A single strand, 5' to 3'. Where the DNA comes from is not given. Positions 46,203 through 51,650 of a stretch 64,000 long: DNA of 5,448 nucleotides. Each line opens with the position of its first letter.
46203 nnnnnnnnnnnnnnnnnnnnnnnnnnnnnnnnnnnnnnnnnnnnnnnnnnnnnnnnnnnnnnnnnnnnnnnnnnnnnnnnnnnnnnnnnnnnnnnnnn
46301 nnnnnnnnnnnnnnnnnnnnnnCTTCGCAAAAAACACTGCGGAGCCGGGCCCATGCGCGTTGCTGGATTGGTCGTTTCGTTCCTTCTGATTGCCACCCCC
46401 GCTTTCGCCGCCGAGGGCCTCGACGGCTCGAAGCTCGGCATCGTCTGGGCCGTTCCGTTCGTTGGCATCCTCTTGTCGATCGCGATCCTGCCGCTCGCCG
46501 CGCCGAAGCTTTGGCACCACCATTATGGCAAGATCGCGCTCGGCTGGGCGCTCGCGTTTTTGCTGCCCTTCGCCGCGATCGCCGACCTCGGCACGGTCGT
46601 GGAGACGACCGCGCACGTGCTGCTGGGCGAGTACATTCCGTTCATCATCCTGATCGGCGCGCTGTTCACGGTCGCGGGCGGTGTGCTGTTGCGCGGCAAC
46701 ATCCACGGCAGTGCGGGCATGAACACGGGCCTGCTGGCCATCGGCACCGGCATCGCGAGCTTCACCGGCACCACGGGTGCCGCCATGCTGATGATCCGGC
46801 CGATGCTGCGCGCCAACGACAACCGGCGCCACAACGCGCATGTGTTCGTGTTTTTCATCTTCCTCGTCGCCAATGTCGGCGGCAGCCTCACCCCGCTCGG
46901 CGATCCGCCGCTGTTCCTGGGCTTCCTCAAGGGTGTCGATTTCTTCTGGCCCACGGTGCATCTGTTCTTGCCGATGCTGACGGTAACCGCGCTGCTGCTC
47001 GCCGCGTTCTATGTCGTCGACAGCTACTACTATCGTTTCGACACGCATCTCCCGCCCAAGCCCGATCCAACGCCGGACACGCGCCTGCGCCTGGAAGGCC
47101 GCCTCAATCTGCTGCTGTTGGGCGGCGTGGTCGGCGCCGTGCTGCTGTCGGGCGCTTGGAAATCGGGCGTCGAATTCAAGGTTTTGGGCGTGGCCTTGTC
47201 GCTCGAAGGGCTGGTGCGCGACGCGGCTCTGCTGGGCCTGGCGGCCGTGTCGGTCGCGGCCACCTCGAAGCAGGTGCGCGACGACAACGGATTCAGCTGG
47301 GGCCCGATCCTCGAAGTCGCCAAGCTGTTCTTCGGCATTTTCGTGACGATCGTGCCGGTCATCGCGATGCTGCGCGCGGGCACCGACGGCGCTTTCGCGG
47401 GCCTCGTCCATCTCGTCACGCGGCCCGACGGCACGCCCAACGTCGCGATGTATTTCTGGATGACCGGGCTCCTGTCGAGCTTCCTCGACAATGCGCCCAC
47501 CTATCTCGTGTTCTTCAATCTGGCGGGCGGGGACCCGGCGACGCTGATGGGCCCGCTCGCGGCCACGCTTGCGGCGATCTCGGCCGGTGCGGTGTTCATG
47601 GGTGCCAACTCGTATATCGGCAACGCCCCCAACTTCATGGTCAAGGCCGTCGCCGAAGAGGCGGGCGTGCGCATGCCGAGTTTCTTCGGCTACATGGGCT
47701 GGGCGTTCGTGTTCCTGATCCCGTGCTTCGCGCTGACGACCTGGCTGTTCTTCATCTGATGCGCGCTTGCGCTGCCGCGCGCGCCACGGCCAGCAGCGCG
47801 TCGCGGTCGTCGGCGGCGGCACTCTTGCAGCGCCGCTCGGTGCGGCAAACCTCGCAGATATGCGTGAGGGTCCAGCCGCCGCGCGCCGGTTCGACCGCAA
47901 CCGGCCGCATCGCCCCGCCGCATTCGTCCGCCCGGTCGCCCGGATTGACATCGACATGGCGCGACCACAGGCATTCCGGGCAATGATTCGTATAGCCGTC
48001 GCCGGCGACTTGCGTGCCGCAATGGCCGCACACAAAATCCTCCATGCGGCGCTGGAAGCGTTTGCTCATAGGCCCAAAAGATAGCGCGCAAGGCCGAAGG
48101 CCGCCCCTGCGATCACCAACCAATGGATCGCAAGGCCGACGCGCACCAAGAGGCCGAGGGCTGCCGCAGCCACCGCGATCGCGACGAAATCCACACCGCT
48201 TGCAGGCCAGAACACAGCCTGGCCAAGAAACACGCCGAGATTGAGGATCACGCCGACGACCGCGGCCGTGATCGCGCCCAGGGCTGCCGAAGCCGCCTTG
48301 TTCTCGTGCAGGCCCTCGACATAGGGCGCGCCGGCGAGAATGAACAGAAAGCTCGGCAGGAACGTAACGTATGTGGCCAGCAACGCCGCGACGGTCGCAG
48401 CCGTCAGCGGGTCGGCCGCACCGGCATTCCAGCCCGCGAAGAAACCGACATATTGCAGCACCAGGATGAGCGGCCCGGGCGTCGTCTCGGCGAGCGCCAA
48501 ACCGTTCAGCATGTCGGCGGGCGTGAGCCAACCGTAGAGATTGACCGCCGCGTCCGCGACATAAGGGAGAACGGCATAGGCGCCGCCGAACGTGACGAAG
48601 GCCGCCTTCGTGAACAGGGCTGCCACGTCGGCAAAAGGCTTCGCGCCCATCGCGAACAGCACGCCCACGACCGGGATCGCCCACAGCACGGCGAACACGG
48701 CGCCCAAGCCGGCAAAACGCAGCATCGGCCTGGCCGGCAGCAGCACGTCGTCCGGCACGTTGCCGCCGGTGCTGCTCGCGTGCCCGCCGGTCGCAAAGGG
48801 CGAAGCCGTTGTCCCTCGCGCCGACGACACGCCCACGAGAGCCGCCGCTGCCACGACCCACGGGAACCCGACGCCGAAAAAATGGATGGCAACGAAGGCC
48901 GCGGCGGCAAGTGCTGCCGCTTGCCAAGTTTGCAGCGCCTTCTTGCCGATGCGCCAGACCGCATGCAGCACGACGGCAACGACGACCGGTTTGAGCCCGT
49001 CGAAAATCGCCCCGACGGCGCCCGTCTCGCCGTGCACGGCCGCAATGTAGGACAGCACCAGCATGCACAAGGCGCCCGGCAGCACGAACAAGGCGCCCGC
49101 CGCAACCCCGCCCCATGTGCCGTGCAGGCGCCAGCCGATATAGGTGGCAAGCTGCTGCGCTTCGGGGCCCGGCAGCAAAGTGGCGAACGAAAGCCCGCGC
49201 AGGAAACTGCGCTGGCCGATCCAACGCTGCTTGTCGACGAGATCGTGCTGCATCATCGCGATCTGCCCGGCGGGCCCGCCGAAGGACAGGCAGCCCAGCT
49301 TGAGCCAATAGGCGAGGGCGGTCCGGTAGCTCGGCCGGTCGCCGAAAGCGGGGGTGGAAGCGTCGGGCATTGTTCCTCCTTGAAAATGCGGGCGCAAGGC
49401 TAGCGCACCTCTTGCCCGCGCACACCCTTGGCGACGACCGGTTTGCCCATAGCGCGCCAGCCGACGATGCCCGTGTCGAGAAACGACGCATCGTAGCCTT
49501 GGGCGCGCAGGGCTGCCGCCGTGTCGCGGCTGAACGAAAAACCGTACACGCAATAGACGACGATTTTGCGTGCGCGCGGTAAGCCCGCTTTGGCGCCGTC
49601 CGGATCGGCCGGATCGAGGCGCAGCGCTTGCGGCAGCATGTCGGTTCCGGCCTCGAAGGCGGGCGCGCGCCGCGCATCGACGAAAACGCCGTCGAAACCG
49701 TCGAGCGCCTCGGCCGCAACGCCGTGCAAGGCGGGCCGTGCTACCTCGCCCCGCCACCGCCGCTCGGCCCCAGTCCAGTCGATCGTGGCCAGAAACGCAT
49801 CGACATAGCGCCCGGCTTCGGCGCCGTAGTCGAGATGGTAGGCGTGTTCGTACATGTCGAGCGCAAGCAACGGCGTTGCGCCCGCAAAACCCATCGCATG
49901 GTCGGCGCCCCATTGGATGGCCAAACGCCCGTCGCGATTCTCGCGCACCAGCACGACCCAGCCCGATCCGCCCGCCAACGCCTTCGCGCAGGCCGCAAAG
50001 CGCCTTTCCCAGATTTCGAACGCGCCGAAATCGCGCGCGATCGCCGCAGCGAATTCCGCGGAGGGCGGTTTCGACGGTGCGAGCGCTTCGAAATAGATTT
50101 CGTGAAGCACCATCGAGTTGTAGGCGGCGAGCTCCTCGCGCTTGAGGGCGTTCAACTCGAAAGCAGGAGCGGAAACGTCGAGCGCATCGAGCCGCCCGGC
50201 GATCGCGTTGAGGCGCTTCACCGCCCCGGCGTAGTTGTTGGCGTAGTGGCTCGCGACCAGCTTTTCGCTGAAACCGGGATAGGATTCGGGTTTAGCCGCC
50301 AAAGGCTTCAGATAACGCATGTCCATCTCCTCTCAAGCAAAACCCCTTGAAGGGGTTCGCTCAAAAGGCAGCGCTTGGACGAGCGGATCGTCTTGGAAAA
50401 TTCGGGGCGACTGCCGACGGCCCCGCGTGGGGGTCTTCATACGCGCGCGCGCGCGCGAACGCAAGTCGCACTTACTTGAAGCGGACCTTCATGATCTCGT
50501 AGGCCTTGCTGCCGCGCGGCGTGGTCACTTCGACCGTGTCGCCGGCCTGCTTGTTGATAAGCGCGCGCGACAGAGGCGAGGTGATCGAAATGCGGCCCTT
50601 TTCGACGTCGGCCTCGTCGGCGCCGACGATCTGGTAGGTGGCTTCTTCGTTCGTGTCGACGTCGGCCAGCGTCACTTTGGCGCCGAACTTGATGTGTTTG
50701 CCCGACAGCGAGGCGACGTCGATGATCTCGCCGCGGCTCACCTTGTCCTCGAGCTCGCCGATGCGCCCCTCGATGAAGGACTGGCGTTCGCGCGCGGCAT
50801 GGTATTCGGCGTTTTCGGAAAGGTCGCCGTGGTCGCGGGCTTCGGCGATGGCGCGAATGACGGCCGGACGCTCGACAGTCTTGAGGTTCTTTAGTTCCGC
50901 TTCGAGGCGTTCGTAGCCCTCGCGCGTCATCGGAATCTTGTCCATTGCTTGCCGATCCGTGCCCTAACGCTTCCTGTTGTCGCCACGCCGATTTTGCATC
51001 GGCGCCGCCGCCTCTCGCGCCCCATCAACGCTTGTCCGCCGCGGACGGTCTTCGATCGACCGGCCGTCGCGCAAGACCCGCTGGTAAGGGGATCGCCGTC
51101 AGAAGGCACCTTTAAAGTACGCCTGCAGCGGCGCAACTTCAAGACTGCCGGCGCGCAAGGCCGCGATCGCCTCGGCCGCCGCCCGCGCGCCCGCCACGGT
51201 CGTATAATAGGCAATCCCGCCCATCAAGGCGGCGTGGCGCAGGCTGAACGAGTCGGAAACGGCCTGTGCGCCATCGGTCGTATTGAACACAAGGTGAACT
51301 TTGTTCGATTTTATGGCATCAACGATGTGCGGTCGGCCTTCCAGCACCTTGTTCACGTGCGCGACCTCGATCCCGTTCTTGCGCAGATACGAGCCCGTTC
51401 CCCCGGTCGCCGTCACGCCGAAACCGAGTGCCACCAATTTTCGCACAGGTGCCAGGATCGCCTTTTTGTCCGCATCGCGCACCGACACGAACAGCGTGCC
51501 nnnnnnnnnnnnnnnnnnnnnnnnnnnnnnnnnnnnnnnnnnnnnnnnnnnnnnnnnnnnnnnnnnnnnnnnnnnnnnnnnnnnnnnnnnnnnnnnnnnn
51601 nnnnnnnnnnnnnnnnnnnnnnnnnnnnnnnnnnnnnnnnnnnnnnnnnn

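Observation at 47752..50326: Chromate module in which ChrC-like (SOD-fold) and ChrE-like (rhodanese) functions are fused in one polypeptide, with an RNHCP zinc-ribbon gene coupled to chrA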

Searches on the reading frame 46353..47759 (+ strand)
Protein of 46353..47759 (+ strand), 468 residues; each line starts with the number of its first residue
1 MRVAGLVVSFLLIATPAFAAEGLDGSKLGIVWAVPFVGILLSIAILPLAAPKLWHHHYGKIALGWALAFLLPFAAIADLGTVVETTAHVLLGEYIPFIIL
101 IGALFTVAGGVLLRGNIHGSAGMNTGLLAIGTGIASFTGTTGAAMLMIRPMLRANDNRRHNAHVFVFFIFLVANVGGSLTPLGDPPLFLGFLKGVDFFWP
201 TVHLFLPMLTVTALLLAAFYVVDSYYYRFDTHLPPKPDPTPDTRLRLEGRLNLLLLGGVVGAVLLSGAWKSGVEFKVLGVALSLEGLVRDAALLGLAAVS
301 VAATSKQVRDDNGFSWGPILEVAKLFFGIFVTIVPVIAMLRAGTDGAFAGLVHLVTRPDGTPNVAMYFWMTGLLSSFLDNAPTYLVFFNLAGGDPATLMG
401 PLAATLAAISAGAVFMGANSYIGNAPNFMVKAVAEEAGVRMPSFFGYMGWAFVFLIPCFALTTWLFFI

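Call 87: search_protein_families(library=pfam, proteins=[window:46353-47759:+], max_evalue=0.001)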
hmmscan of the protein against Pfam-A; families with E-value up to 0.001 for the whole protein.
window:46353-47759:+ (468 aa): 2 families
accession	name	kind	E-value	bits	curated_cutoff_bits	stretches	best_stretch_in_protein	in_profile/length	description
PF16980.11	CitMHS_2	-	1.6e-190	634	25.7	1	26-467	2-448/448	Putative citrate transport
PF03600.22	CitMHS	-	1e-07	31.8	31.9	1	112-391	63-314/336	Citrate transporter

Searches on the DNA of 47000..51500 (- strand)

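Call 34: search_rna_families(source=window, start=47000, end=51500, threshold=evalue, max_evalue=1)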
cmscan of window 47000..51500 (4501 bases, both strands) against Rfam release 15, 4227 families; matches with E-value up to 1: 1.
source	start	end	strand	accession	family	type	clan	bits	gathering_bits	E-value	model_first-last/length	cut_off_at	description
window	50368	50425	-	RF03086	chrB-b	Cis-reg;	-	52.6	36.5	4e-09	1-49/49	no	chrB-b RNA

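Call 35: search_rna_families(source=window, start=50300, end=50500, threshold=evalue, max_evalue=1, show_alignments=3)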
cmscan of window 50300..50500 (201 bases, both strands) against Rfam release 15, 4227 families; matches with E-value up to 1: 3.
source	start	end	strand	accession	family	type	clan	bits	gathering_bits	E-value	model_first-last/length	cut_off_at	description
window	50368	50425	-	RF03086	chrB-b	Cis-reg;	-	52.6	36.5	1.8e-10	1-49/49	no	chrB-b RNA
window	50318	50353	-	RF03012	Mu-gpT-DE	Gene; sRNA;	-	14.2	49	0.67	1-53/53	no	Mu-gpT-DE RNA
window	50300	50396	+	RF01412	BsrG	Gene; sRNA;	-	13.6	55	0.26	172-259/259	5'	BsrG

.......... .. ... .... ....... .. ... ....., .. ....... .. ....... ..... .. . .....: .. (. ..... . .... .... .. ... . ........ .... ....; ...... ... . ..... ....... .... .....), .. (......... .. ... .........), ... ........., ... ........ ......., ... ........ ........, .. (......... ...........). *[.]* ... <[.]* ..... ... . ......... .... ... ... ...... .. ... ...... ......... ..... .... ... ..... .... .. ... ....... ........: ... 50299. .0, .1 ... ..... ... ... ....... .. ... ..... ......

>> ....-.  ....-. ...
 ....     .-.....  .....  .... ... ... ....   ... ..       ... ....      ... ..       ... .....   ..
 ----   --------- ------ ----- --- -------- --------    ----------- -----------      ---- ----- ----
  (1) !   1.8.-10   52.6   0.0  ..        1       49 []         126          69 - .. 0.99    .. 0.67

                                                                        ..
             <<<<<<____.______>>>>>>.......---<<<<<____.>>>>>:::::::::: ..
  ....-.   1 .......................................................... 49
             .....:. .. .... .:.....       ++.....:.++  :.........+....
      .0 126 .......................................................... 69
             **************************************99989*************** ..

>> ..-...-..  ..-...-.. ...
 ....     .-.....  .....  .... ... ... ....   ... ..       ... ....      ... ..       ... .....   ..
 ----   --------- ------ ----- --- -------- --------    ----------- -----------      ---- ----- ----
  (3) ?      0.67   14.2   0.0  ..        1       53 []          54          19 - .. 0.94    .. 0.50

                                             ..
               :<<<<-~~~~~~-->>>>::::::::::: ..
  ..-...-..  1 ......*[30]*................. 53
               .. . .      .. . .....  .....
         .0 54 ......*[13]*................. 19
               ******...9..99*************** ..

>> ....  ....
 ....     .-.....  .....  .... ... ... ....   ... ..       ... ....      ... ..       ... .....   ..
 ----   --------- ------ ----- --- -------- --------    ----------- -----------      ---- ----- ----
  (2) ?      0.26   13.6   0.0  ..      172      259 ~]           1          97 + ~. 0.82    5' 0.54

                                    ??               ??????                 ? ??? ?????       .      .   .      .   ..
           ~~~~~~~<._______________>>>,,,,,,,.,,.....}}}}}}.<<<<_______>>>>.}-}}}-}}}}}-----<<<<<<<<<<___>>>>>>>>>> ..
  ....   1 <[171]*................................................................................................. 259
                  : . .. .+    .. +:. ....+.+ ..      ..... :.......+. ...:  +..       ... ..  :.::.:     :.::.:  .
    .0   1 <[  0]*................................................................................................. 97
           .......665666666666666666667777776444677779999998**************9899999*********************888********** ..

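Call 39: search_rna_families(sources=[L084, L085, L037, L006, L002, L001, L003, L087, L091, L096, L098, L101, L103], threshold=gathering)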
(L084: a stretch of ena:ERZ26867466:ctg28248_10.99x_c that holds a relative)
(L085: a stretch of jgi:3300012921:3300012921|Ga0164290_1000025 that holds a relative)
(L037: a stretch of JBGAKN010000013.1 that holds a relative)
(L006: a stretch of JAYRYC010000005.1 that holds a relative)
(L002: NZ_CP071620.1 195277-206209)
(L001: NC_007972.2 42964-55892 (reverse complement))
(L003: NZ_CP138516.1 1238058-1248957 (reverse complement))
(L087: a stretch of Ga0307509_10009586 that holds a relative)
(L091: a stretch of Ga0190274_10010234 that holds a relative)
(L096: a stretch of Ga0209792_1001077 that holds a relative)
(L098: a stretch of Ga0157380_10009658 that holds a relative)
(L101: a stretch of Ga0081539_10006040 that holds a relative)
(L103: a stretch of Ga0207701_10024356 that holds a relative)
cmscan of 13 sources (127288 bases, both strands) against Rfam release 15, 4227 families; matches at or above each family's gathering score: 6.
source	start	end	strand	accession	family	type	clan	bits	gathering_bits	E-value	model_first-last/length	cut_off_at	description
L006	9873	9944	-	RF00005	tRNA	Gene; tRNA;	CL00001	71.2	29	3e-13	1-71/71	no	tRNA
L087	1409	1482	+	RF00005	tRNA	Gene; tRNA;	CL00001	67.6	29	2.8e-12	1-71/71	no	tRNA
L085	6897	6956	+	RF03086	chrB-b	Cis-reg;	-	52.3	36.5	1.3e-07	1-49/49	no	chrB-b RNA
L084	6894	6953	+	RF03086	chrB-b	Cis-reg;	-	49.9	36.5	5.3e-07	1-49/49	no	chrB-b RNA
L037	2215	2274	+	RF03086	chrB-b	Cis-reg;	-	49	36.5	9.2e-07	1-49/49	no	chrB-b RNA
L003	4719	4774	+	RF03086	chrB-b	Cis-reg;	-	46.3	36.5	4.4e-06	1-49/49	no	chrB-b RNA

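Call 82: search_rna_families(sources=[L111, L116, L120, L123, L127, L135, L136, L145, L150, L151, L156, L157, L161, L090, L099, L105, L106, L109, L113, L124], threshold=gathering)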
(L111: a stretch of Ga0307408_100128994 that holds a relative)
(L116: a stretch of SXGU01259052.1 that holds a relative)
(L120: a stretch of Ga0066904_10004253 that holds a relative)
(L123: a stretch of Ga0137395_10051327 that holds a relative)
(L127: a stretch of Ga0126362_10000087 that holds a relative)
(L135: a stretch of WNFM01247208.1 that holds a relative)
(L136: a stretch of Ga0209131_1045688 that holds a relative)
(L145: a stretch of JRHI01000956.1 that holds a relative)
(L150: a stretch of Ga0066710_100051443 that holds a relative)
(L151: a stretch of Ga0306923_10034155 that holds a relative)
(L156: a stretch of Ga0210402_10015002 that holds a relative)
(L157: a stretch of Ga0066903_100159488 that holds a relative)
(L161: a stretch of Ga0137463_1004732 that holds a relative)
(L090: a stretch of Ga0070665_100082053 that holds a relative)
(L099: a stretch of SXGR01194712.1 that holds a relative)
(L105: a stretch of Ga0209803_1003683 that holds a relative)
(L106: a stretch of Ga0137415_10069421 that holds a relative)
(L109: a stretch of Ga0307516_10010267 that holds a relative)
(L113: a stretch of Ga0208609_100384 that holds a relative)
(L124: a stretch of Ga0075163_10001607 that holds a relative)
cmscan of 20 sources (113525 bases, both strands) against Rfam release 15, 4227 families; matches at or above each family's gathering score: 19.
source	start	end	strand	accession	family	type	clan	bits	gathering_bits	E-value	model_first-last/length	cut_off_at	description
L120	4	79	-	RF00005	tRNA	Gene; tRNA;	CL00001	64.3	29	2e-11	1-71/71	no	tRNA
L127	3281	3367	+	RF00005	tRNA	Gene; tRNA;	CL00001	59.9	29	3.3e-10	1-71/71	no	tRNA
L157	1063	1109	+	RF03086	chrB-b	Cis-reg;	-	57.5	36.5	5.9e-09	1-49/49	no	chrB-b RNA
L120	1348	1419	-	RF00005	tRNA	Gene; tRNA;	CL00001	56.7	29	2.6e-09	1-71/71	no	tRNA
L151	3915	3961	+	RF03086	chrB-b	Cis-reg;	-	53.6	36.5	5.5e-08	1-49/49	no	chrB-b RNA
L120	1841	1887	+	RF03086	chrB-b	Cis-reg;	-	53.2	36.5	7.1e-08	1-49/49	no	chrB-b RNA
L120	825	897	-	RF00005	tRNA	Gene; tRNA;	CL00001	53.1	29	2.4e-08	1-71/71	no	tRNA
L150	1465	1525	+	RF03086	chrB-b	Cis-reg;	-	53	36.5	8e-08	1-49/49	no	chrB-b RNA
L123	1921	1971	+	RF03086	chrB-b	Cis-reg;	-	51.7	36.5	1.7e-07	1-49/49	no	chrB-b RNA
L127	3524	3579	+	RF03086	chrB-b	Cis-reg;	-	51.3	36.5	2.1e-07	1-49/49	no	chrB-b RNA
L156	4864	4909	+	RF03086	chrB-b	Cis-reg;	-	51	36.5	2.5e-07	1-49/49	no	chrB-b RNA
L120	1650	1723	-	RF00005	tRNA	Gene; tRNA;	CL00001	50.3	29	1.4e-07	1-71/71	no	tRNA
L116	1423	1486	+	RF03086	chrB-b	Cis-reg;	-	47.4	36.5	2e-06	1-49/49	no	chrB-b RNA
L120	1522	1595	-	RF00005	tRNA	Gene; tRNA;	CL00001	47.1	29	1.1e-06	1-71/71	no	tRNA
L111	844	899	+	RF03086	chrB-b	Cis-reg;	-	46.3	36.5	3.9e-06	1-49/49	no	chrB-b RNA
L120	3195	3268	-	RF00005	tRNA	Gene; tRNA;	CL00001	43.7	29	9.7e-06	1-71/71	no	tRNA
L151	3447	3500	+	RF03086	chrB-b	Cis-reg;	-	39.1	36.5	0.00024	1-49/49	no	chrB-b RNA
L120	3120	3192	-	RF00005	tRNA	Gene; tRNA;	CL00001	37.4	29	0.00054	1-71/71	no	tRNA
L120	3008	3111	-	RF00005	tRNA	Gene; tRNA;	CL00001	36.2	29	0.0011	1-71/71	no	tRNA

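Call 83: search_rna_families(sources=[L135, L136, L145, L161], threshold=evalue, max_evalue=0.1)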
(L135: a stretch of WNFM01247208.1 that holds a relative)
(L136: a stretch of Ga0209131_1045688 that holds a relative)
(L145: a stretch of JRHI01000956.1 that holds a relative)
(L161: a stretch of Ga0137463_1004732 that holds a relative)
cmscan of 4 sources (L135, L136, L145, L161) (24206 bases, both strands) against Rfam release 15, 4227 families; matches with E-value up to 0.1: 4.
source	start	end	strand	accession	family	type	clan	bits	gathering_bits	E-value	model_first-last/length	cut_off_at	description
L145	4822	4883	+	RF03086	chrB-b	Cis-reg;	-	36.3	36.5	0.00026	1-49/49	no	chrB-b RNA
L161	2430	2490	+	RF03086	chrB-b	Cis-reg;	-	32.5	36.5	0.0024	1-49/49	no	chrB-b RNA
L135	4888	4950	+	RF03086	chrB-b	Cis-reg;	-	30.8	36.5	0.0063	1-49/49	no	chrB-b RNA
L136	753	815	+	RF03086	chrB-b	Cis-reg;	-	30.8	36.5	0.0063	1-49/49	no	chrB-b RNA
